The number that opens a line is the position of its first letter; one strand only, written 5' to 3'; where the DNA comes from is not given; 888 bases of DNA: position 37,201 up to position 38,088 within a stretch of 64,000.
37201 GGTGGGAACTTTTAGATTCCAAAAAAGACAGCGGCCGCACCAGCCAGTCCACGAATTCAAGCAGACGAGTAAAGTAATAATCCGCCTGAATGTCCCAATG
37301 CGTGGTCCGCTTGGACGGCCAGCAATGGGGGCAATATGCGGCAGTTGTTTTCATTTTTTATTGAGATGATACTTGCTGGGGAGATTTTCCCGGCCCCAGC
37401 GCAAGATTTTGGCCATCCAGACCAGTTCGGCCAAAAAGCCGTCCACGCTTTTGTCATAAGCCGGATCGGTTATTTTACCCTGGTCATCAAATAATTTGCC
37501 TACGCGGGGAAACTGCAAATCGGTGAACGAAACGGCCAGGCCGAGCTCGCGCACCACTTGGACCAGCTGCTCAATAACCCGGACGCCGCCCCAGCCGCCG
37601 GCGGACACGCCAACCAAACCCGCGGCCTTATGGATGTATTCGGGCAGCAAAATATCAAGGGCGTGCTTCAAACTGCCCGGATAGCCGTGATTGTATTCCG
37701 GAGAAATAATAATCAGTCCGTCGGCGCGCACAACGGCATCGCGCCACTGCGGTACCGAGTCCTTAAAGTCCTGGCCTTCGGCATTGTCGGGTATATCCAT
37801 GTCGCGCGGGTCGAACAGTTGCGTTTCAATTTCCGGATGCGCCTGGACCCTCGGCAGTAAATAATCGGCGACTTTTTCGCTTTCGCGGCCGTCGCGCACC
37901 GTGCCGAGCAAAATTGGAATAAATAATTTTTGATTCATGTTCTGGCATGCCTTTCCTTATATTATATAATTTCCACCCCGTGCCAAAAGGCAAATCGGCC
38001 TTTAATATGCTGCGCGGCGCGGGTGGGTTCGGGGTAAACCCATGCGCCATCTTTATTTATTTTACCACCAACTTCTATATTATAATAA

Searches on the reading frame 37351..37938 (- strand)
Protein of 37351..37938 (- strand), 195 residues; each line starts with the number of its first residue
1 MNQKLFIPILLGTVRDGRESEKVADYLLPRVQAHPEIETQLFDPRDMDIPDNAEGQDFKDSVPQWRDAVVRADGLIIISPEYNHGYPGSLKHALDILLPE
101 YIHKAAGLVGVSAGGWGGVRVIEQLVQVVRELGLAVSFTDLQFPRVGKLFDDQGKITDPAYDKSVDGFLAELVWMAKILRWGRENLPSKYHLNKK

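Call 59: search_protein_families(library=pfam, proteins=[window:37351-37938:-], max_evalue=0.001)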
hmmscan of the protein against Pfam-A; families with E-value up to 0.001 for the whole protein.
window:37351-37938:- (195 aa): 2 families
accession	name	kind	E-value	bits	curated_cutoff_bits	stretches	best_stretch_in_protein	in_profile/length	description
PF03358.20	FMN_red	-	1e-28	100.3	24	1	9-136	5-139/152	NADPH-dependent FMN reductase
PF02525.22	Flavodoxin_2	-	0.00084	19.5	27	0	32-96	29-102/198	Flavodoxin-like fold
